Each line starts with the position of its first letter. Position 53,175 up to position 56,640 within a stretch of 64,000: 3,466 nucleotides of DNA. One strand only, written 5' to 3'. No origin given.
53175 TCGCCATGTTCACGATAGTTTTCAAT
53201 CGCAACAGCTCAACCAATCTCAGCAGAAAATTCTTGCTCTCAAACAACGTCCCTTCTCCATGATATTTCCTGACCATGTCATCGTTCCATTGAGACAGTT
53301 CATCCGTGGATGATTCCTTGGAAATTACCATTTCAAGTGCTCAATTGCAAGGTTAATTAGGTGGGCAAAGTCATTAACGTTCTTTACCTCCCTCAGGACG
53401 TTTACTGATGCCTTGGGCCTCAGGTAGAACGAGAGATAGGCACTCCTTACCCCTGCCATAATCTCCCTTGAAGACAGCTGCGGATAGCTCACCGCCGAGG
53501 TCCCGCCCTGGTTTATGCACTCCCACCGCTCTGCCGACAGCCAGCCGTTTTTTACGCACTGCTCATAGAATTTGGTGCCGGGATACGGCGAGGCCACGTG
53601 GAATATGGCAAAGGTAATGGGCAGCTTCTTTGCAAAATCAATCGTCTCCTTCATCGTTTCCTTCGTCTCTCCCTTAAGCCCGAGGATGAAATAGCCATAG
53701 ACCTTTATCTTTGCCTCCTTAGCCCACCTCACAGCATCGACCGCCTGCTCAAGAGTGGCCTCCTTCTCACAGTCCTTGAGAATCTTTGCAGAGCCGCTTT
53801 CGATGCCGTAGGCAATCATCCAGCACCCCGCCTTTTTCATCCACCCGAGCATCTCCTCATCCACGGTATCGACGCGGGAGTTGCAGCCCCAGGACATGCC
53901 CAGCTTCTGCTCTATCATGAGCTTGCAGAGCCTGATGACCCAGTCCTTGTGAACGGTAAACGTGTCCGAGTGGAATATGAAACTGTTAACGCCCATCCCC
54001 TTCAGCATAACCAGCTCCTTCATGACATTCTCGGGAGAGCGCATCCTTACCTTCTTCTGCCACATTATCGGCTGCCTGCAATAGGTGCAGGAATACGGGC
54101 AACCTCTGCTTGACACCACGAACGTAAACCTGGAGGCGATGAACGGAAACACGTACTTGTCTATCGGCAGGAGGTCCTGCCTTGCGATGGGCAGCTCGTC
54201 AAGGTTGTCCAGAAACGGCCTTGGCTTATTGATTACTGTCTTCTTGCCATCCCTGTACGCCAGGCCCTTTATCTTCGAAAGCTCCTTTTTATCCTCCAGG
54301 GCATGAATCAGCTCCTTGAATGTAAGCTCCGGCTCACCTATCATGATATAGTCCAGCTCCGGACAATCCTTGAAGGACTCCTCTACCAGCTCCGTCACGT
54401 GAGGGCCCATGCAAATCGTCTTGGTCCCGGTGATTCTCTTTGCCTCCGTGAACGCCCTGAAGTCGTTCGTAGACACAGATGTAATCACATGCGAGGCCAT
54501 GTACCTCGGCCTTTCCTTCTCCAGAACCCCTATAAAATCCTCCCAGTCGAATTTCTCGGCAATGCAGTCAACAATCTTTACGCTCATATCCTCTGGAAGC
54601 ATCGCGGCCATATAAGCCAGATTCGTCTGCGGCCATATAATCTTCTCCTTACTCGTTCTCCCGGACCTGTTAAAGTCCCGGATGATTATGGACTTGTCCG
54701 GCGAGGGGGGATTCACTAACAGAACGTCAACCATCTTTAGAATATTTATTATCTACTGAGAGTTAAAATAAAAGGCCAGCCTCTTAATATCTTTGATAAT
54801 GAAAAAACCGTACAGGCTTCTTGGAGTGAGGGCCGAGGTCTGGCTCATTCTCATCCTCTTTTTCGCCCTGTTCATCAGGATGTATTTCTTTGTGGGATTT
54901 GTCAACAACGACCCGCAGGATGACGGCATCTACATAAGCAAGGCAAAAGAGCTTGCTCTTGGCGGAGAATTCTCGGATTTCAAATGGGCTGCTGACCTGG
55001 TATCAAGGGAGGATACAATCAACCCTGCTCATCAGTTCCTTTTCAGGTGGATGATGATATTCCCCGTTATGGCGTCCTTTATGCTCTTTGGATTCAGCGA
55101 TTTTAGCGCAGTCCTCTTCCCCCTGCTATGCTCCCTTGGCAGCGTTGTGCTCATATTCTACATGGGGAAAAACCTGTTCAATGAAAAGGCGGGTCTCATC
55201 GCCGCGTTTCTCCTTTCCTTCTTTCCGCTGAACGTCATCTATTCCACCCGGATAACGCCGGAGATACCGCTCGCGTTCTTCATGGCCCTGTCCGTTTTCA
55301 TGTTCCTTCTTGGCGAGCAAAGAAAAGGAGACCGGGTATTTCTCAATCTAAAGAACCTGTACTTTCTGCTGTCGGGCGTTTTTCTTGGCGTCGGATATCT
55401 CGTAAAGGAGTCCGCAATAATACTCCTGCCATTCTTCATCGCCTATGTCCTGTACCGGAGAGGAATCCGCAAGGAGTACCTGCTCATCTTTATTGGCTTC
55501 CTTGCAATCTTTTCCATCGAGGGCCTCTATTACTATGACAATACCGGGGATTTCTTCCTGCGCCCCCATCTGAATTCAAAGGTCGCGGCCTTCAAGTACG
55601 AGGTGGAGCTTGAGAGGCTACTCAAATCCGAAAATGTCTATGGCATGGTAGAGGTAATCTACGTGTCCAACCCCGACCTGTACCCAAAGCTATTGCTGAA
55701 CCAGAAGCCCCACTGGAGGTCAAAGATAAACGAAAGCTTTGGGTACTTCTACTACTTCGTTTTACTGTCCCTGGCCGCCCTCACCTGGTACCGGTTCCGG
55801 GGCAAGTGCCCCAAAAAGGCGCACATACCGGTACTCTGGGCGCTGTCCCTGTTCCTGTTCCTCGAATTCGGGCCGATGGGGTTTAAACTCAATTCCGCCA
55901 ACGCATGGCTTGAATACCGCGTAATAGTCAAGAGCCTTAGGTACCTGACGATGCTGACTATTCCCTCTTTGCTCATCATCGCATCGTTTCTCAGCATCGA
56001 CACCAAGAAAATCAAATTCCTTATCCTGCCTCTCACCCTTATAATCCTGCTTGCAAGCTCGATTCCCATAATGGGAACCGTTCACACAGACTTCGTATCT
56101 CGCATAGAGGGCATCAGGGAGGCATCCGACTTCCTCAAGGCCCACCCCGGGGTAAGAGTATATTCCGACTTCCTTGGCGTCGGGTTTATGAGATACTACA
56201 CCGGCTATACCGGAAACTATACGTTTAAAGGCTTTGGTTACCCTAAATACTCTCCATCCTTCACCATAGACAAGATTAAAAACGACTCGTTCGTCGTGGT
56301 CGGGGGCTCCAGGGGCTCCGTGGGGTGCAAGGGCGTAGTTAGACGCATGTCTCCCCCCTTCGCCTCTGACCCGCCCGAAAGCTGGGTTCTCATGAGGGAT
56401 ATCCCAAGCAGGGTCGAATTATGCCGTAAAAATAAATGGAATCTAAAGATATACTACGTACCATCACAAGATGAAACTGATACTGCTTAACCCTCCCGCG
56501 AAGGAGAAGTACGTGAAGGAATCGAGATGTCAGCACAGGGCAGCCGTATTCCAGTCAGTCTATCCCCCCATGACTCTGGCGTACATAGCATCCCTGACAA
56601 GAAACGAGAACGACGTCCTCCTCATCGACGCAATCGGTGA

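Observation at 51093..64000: Polyprenol-phosphate-sugar synthases plus two PMT/ArnT-like GT-C enzymes plus tailoring enzymes, adjacent to many poly-Thr/Ser surface proteins: candidate archaeal O-glycosylation and glycan-tailoring island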

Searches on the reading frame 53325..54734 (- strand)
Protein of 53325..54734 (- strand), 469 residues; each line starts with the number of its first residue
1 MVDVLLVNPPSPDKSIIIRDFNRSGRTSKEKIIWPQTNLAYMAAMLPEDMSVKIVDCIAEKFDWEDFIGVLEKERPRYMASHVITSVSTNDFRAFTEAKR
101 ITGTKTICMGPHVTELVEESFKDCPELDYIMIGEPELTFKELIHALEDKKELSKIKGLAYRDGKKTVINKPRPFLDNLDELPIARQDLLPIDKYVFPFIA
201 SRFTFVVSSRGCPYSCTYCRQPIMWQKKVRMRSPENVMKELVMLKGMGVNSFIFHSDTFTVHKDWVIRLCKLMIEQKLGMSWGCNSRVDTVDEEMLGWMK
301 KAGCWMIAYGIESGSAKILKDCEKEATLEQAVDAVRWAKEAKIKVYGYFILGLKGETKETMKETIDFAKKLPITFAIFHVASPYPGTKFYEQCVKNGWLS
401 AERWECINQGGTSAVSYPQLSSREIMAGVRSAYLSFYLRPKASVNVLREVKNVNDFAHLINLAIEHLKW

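Call 3: search_protein_families(library=pfam, proteins=[window:53325-54734:-], max_evalue=0.01)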
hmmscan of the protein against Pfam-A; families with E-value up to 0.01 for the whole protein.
window:53325-54734:- (469 aa): 2 families
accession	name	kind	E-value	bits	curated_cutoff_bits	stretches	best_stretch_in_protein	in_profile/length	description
PF04055.27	Radical_SAM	-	6.4e-30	104.9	29.5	1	207-368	2-166/166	Radical SAM superfamily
PF02310.24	B12-binding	-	1.7e-08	34.8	32.1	1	33-142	11-120/121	B12 binding domain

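Call 7: search_protein_families(library=ncbifam, proteins=[window:53325-54734:-], max_evalue=0.001)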
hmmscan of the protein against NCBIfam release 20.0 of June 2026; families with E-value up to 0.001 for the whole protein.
window:53325-54734:- (469 aa): 33 families (the best 25 are shown)
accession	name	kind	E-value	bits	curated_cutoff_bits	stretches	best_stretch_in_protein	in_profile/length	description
TIGR03471.1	HpnJ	equivalog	9.5e-81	272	577.6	1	32-461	30-458/472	hopanoid biosynthesis associated radical SAM protein HpnJ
TIGR02026.1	BchE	equivalog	1.7e-51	175.6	481.35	1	33-445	19-435/497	magnesium-protoporphyrin IX monomethyl ester anaerobic oxidative cyclase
TIGR04479.1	bcpD_PhpK_rSAM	subfamily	7e-46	156.6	600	1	129-371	174-409/504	PhpK family radical SAM P-methyltransferase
NF050148.1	rSAM_ApyD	equivalog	5.8e-44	150.5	750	1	109-392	109-392/645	RiPP biosynthesis radical SAM protein ApyD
TIGR04014.1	B12_SAM_MJ_0865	equivalog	6.1e-39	134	360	1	90-394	55-359/434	methyl-coenzyme M reductase glutamine C-methyltransferase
NF038361.1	rSAM_Sden_1168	equivalog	4.4e-38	131.2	575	1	32-407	81-487/560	Sden_1168 family B12-binding radical SAM P-methyltransferase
NF033070.1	rSAM_AprD4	equivalog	4e-37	128.2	500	1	171-402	164-399/456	AprD4 family radical SAM diol-dehydratase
TIGR04013.1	B12_SAM_MJ_1487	hypoth_equivalog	7.6e-33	113.9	251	1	70-392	37-356/382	TIGR04013 family B12-binding domain/radical SAM domain-containing protein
TIGR04072.2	rSAM_ladder_B12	equivalog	7.5e-30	103.9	360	1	92-402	86-381/443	lipid biosynthesis B12-binding/radical SAM protein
TIGR04385.1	B12_rSAM_cofa1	equivalog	1.9e-26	93.3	450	1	107-371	103-364/438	B12 lower ligand biosynthesis radical SAM protein BzaD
TIGR03975.1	rSAM_ocin_1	subfamily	1.5e-21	76.6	281.85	1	110-370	164-429/606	RiPP maturation radical SAM C-methyltransferase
TIGR04367.1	HpnR_B12_rSAM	equivalog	3.3e-21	75.4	650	1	51-392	38-372/490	hopanoid C-3 methylase HpnR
NF033712.0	B12_rSAM_KedN5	subfamily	8.7e-21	73.8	700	1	68-392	55-390/624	KedN5 family methylcobalamin-dependent radical SAM C-methyltransferase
TIGR04295.1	B12_rSAM_oligo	hypoth_equivalog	1.3e-19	70.2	400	1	95-336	93-328/422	TIGR04295 family B12-binding domain-containing radical SAM protein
NF045585.1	rSAM_slr0320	equivalog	8e-18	64.2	775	1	98-376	132-414/511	photosystem II high light acclimation radical SAM protein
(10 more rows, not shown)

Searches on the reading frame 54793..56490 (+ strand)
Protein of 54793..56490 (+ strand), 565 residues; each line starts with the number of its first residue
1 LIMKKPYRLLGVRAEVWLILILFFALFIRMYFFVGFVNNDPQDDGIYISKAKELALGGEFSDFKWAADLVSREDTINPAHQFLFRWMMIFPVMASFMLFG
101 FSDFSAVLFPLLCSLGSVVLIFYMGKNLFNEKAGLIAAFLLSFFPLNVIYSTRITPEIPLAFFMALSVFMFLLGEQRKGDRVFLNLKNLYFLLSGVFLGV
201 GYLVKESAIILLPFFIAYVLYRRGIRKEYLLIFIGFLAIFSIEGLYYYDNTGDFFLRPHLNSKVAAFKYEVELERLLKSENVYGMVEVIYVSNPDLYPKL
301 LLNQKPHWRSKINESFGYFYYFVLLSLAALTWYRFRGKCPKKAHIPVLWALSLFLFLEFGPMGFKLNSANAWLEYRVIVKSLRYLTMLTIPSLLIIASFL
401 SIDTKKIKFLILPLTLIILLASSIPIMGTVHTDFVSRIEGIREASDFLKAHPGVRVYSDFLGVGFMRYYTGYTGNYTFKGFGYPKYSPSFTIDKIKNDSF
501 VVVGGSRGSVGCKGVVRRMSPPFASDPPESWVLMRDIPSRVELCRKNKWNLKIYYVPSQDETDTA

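Call 3: search_protein_families(library=pfam, proteins=[window:54793-56490:+], max_evalue=0.01)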
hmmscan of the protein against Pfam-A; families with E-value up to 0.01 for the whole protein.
window:54793-56490:+ (565 aa): 2 families
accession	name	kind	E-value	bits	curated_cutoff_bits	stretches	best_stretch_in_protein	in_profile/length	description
PF13231.12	PMT_2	-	1.5e-19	71.2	26.1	1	93-239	11-151/160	Dolichyl-phosphate-mannose-protein mannosyltransferase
PF02366.24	PMT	-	2.4e-10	40.8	22.7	1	93-217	71-195/245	Dolichyl-phosphate-mannose-protein mannosyltransferase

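Call 7: search_protein_families(library=ncbifam, proteins=[window:54793-56490:+], max_evalue=0.001)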
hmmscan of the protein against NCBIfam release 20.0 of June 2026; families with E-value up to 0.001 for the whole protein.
window:54793-56490:+ (565 aa): 2 families
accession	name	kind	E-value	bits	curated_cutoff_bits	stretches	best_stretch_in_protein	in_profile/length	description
TIGR03663.1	TIGR03663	subfamily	1.7e-07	30.6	126.25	1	94-221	61-180/435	flippase activity-associated protein Agl23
TIGR04154.1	archaeo_STT3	subfamily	4.7e-07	28.5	450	1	105-221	97-224/831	oligosaccharyl transferase, archaeosortase A system-associated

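Call 21: search_solved_structures(query=window:54793-56490:+, max_evalue=1)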
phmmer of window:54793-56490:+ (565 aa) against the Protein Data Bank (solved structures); distinct sequences matched with E-value up to 1: 1.
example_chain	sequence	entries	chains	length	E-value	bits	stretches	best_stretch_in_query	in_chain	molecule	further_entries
1nio_A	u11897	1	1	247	0.45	12.6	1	184-269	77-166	b-luffin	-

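Call 44: find_homologous_proteins(query=window:54793-56490:+, max_evalue=0.00001)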
Query window:54793-56490:+ (565 aa): 41 proteins with E <= 0.00001 among 8000 candidates.
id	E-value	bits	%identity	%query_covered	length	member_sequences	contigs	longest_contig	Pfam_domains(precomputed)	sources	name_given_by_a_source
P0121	0.0e+0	1265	100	100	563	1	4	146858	PF02366.25,PF13231.13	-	-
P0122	0.0e+0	1059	87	95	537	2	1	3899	PF02366.25,PF13231.13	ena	-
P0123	5.7e-282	955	74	99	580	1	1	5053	PF02366.25,PF13231.13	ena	-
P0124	2.0e-265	900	71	99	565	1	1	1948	PF02366.25,PF13231.13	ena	-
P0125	9.7e-251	852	65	99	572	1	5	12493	PF02366.25,PF13231.13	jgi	-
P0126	3.4e-224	764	59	99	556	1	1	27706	PF02366.25,PF13231.13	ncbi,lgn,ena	-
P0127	9.9e-177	607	51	99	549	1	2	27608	PF02366.25,PF13231.13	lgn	-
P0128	5.1e-109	384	41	97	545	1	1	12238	PF02366.25,PF13231.13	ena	-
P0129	2.8e-107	378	41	98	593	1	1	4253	PF02366.25,PF13231.13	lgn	-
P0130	4.2e-94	335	40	93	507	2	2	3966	PF02366.25,PF13231.13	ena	-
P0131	6.9e-87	311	36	97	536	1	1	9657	PF02366.25,PF13231.13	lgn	-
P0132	1.1e-80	290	34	94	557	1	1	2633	PF02366.25,PF13231.13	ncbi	-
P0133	6.2e-80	288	36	98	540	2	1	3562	PF13231.13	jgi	-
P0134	1.7e-76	277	35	93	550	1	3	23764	PF02366.25,PF13231.13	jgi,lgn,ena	-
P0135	8.6e-75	271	37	96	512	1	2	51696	PF02366.25,PF13231.13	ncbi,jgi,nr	ncbi:MAG: glycosyltransferase family 39 protein [Candidatus Saganbacteria bacterium]|nr:glycosyltran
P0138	1.9e-71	260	33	93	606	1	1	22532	PF02366.25,PF13231.13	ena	-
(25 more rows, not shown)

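Call 45: find_encoding_contigs(protein=P0135, flank=8000, max_places=1)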
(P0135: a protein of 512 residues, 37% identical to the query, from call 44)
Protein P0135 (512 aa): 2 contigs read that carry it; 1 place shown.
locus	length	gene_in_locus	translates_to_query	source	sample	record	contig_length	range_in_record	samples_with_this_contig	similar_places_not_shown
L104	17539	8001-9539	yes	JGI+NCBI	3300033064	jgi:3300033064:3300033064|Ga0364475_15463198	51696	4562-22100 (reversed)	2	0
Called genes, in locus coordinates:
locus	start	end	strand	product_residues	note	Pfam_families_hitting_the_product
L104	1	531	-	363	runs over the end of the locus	PF03739:LptF_LptG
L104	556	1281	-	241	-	PF00005:ABC_tran, PF13304:AAA_21 (faint)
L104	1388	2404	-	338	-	PF02885:Glycos_trans_3N, PF00591:Glycos_transf_3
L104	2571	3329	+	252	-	PF02091:tRNA-synt_2e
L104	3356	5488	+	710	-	PF02092:tRNA_synt_2f, PF05746:DALR_1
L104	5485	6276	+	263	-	-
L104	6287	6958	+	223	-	PF00535:Glycos_transf_2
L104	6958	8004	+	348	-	PF04055:Radical_SAM, PF13186:SPASM (weak)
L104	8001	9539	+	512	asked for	PF02366:PMT, PF13231:PMT_2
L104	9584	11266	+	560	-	PF02543:Carbam_trans_N, PF22521:HypF_C_2 (faint), PF16861:Carbam_trans_C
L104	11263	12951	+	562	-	-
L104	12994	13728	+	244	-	PF00535:Glycos_transf_2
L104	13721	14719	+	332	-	PF03214:RGP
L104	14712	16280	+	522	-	PF13231:PMT_2, PF27757:Competence-induced_Ccs4_N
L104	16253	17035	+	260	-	PF00535:Glycos_transf_2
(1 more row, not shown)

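Call 46: find_encoding_contigs(protein=P0138, flank=8000, max_places=1)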
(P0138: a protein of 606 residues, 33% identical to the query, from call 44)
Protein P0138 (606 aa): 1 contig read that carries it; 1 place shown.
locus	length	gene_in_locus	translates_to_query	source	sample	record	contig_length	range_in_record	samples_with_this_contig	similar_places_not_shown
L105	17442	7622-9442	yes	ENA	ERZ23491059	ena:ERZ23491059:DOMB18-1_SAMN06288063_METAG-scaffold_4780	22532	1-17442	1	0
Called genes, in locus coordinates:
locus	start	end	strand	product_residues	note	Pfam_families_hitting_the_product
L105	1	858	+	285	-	?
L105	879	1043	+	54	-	PF04014:MazE_antitoxin (weak)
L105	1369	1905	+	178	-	-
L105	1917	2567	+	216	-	PF00535:Glycos_transf_2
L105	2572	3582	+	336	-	PF04055:Radical_SAM, PF13186:SPASM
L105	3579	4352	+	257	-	PF01209:Ubie_methyltran, PF13489:Methyltransf_23, PF13847:Methyltransf_31, PF08241:Methyltransf_11, PF08242:Methyltransf_12, PF13649:Methyltransf_25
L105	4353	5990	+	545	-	PF01663:Phosphodiest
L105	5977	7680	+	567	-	PF02366:PMT, PF13231:PMT_2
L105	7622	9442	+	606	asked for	PF02366:PMT, PF13231:PMT_2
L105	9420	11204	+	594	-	PF02366:PMT, PF13231:PMT_2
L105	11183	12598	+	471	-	PF02310:B12-binding (weak), PF04055:Radical_SAM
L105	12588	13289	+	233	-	PF00535:Glycos_transf_2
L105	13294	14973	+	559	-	PF02543:Carbam_trans_N, PF22521:HypF_C_2 (weak), PF16861:Carbam_trans_C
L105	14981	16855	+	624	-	PF02366:PMT (weak), PF13231:PMT_2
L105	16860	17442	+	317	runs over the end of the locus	PF03706:LPG_synthase_TM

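Call 47: find_encoding_contigs(protein=P0134, flank=8000, max_places=1)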
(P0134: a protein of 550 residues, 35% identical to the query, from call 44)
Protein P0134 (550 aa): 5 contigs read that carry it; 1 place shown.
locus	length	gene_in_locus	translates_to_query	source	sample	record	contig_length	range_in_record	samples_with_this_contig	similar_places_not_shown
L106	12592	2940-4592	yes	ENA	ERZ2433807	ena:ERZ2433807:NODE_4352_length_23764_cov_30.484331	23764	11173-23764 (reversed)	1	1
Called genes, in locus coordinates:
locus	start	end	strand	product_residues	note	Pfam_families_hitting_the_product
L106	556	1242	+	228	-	PF00535:Glycos_transf_2, PF10111:Glyco_tranf_2_2 (faint)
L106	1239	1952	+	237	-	PF00535:Glycos_transf_2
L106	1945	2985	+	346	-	PF04055:Radical_SAM, PF13186:SPASM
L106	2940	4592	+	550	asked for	PF02366:PMT, PF13231:PMT_2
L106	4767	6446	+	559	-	PF02543:Carbam_trans_N, PF22521:HypF_C_2 (weak), PF16861:Carbam_trans_C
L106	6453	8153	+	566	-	PF02366:PMT, PF13231:PMT_2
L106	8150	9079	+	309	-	PF03706:LPG_synthase_TM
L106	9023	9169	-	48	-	-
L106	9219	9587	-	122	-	-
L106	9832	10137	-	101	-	-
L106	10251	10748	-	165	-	-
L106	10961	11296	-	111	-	PF01588:tRNA_bind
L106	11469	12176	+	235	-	-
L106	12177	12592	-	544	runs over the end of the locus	PF00133:tRNA-synt_1, PF01406:tRNA-synt_1e (weak), PF09334:tRNA-synt_1g, PF08264:Anticodon_1, PF19303:Anticodon_3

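Call 74: predict_structure(alignment_id=A3)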
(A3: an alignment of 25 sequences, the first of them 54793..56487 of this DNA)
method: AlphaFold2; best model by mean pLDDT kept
length: 565 residues; sequences in the alignment: 25
mean_pLDDT: 87.4   pTM: 0.90
mean pLDDT of the five models: 87.4, 86.7, 84.9, 84.5, 83.2
residues with pLDDT >= 90: 324; 70-90: 182; 50-70: 49; < 50: 10
segments of 3 or more residues with pLDDT < 50: 1-3, 485-487, 562-565
pLDDT, mean of each block of 10 residues (from residue 1): 60 93 98 83 80 91 91 91 92 96 95 98 97 97 92 93 98 88 80 98 94 94 89 97 96 95 88 84 87 77 67 72 96 92 95 90 82 81 86 98 94 96 91 86 92 89 89 86 57 86 71 61 84 91 80 88 46
secondary structure, 60 per line:
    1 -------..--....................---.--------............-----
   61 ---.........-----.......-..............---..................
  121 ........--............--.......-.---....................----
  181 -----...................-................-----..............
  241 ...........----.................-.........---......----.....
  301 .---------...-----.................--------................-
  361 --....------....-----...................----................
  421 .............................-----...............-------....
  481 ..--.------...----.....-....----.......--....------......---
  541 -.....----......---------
elements in order: H14-31 H44-55 H64-72 H78-84 H86-99 H103-128 H131-142 H145-151 H157-176 H186-204 H206-221 H227-251 H256-272 E277-282 E286-291 H296-301 H319-335 H344-359 E363-366 E373-376 H382-400 H405-449 E455-459 H460-469 E477-482 E499-503 H505-508 H513-519 H522-525 E532-537 H542-546 E551-556

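Call 77: fold_search(model_id=the predicted structure, library=pdb)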
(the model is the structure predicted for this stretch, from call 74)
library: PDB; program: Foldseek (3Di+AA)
matches with E <= 10: 248; with E <= 0.001: 18
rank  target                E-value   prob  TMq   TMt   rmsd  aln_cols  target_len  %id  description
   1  5ezm                  4.1e-08  1.00  0.52  0.54  10.4       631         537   12  Crystal Structure of ArnT from Cupriavidus metallidurans in the apo state (released 2016-02-17)
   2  5f15                  2.9e-07  1.00  0.51  0.53  10.4       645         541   11  Crystal Structure of ArnT from Cupriavidus metallidurans bound to Undecaprenyl phosphate (released 2016-02-17)
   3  9s6t_A                3.3e-07  1.00  0.53  0.61   9.2       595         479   12  Ternary cryo-EM structure of chicken ALG12 with Dol25-PP-GlcNAc2Man7, Dol25-P-Man, and Fab (released 2026-03-18)
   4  3wak                  1.9e-06  1.00  0.48  0.33  10.3       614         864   14  Crystal structure of the Archaeoglobus fulgidus oligosaccharyltransferase (O29867_ARCFU) in the apo form (released 2013-10-30)
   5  3waj                  5.1e-06  1.00  0.47  0.35  12.2       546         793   14  Crystal structure of the Archaeoglobus fulgidus oligosaccharyltransferase (O29867_ARCFU) complex with Zn and sulfate (released 2013-10-30)
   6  7e9s_A                6.6e-06  1.00  0.46  0.32  11.2       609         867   13  Archaeal oligosaccharyltransferase AglB from Archaeoglobus fulgidus in complex with an inhibitory peptide and a dolich (released 2021-09-08)
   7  9s6u_A                1.2e-05  1.00  0.55  0.57   7.4       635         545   12  Ternary cryo-EM structure of human ALG9 with Dol25-PP-GlcNAc2Man8, Dol25-P-Man and Fab (released 2026-03-18)
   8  8age_A                1.3e-05  1.00  0.48  0.43  11.7       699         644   12  Structure of yeast oligosaccharylransferase complex with acceptor peptide bound (released 2022-12-07)
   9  8b6l_I                1.6e-05  1.00  0.47  0.40  13.6       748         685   12  Subtomogram average of the human Sec61-TRAP-OSTA-translocon (released 2022-12-07)
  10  5gmy_A                1.7e-05  1.00  0.46  0.32  13.2       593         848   12  Crystal structure of the Archaeoglobus fulgidus oligosaccharyltransferase (O29867_ARCFU) tethered with an acceptor pep (released 2017-02-01)
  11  9s6s_A                1.8e-05  1.00  0.55  0.56   7.5       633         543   13  Ternary cryo-EM structure of human ALG9 with Dol25-PP-GlcNAc2Man6, Dol25-P-Man and Fab (released 2026-03-18)
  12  6s7t_A                2.0e-05  1.00  0.47  0.39  12.9       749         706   11  Cryo-EM structure of human oligosaccharyltransferase complex OST-B (released 2019-12-18)
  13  8agc_A                2.4e-05  1.00  0.49  0.41  12.0       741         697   11  Structure of yeast oligosaccharylransferase complex with lipid-linked oligosaccharide and non-acceptor peptide bound (released 2022-12-07)
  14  9n9j_I                3.2e-05  1.00  0.47  0.39  13.7       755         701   12  Structure of a GRP94 folding intermediate engaged with a CCDC134- and FKBP11-bound secretory translocon (released 2025-11-19)
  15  6ftg_5                3.8e-05  1.00  0.45  0.40  13.3       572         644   13  Subtomogram average of OST-containing ribosome-translocon complexes from canine rough microsomal membranes (released 2018-03-21)
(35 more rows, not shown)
